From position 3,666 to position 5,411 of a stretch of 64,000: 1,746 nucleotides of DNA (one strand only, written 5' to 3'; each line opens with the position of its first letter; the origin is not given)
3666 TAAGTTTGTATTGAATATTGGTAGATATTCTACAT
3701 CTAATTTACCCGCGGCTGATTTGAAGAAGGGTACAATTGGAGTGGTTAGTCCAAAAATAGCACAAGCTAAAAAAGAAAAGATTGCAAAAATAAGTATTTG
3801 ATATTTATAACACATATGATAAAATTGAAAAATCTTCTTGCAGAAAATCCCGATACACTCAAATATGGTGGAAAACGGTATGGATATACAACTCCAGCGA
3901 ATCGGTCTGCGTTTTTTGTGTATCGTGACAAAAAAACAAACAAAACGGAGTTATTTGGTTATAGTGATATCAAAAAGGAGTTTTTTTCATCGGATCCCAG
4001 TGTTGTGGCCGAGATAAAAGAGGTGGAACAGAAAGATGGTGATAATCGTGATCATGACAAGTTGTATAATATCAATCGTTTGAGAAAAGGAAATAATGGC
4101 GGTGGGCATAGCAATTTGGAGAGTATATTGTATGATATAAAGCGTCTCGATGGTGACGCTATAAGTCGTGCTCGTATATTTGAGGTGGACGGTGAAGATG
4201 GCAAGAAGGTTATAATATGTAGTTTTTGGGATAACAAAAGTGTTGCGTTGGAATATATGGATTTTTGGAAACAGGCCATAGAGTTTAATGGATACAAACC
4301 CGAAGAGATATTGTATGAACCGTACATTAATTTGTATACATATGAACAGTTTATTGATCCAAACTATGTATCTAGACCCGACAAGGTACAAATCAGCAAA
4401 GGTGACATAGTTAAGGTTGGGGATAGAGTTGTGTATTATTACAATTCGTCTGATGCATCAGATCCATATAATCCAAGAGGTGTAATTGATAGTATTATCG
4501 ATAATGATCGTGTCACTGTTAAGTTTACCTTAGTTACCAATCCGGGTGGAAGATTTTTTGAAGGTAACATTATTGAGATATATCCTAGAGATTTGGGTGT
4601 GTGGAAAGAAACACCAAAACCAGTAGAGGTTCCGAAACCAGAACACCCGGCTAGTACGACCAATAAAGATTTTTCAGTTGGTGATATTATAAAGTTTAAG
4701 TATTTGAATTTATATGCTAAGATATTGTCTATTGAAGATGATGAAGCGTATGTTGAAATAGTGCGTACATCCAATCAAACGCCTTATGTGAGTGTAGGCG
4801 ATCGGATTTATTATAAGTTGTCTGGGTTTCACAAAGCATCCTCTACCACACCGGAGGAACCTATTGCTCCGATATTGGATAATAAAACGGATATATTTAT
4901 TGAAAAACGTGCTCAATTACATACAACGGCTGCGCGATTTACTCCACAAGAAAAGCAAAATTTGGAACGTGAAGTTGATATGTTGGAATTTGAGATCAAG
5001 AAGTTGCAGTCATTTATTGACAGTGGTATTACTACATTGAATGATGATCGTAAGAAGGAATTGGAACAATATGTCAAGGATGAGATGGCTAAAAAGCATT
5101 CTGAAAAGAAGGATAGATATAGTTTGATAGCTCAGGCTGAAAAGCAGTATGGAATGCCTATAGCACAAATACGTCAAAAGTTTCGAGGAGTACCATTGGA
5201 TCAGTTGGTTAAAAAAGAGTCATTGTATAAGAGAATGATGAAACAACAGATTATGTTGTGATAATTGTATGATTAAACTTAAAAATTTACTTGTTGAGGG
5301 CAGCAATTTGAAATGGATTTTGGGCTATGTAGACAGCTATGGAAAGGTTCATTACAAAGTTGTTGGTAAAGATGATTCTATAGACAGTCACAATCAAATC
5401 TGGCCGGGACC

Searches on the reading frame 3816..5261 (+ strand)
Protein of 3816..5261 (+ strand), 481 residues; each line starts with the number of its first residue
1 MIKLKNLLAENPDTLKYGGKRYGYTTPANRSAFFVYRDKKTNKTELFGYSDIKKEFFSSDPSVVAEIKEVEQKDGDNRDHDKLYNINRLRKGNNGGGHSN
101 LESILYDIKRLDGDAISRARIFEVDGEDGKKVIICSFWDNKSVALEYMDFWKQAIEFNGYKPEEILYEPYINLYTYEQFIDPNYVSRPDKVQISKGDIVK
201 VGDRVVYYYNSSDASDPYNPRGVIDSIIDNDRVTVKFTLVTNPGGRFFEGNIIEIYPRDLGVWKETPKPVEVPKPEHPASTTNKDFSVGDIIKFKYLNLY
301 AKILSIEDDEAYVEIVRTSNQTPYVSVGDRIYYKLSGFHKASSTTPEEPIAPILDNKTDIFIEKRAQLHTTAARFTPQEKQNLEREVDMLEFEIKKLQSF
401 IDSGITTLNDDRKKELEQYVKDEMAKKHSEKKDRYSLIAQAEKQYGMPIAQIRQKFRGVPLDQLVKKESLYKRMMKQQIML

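Call 11: search_protein_families(library=pfam, proteins=[window:3816-5261:+], max_evalue=0.01)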
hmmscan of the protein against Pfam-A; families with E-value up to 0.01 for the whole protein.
window:3816-5261:+ (481 aa): 1 family
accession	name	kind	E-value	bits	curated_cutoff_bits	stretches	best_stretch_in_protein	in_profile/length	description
PF02298.23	Cu_bind_like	-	0.007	16.8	20.8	0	282-332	14-63/84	Plastocyanin-like domain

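Call 12: search_protein_families(library=phrogs, proteins=[window:3816-5261:+], max_evalue=0.01)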
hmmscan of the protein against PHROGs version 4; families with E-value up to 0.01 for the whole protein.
window:3816-5261:+ (481 aa): 0 families

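Call 108: search_protein_families(library=pfam, alignment_id=A8, max_evalue=0.01)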
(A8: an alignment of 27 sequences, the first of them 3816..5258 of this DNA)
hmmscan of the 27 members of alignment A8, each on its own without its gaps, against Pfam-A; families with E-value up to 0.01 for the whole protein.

A. member 1, window:3816-5258:+ (481 aa): 1 family
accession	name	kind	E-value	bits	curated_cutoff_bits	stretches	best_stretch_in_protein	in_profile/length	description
PF02298.23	Cu_bind_like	-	0.007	16.8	20.8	0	282-332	14-63/84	Plastocyanin-like domain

B. families by the number of members that match (of 27 scanned): 24 families
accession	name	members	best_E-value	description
PF13578.12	Methyltransf_24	2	3.3e-16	Methyltransferase domain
PF00719.24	Pyrophosphatase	1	6.3e-46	Inorganic pyrophosphatase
PF21866.1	DUF6915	1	4e-32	Domain of unknown function (DUF6915)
PF13528.12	Glyco_trans_1_3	1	4.5e-31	Glycosyl transferase family 1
PF00383.29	dCMP_cyt_deam_1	1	2.7e-22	Cytidine and deoxycytidylate deaminase zinc-binding region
PF14437.12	MafB19-deam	1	7.3e-19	MafB19-like deaminase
PF19174.5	DUF5856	1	4.3e-14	Family of unknown function (DUF5856)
PF08447.18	PAS_3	1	1.8e-13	PAS fold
PF00149.33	Metallophos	1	2.8e-13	Calcineurin-like phosphoesterase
PF04989.18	RMNT_CmcI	1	3.2e-12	Rhamnosyl O-methyltransferase/CmcI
PF00856.33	SET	1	1.1e-10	SET domain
PF12850.12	Metallophos_2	1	5.1e-10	Calcineurin-like phosphoesterase superfamily domain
PF00583.31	Acetyltransf_1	1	3.8e-06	Acetyltransferase (GNAT) family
PF00989.32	PAS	1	8.4e-06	PAS fold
PF03083.21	MtN3_slv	1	1.7e-05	Sugar efflux transporter for intercellular exchange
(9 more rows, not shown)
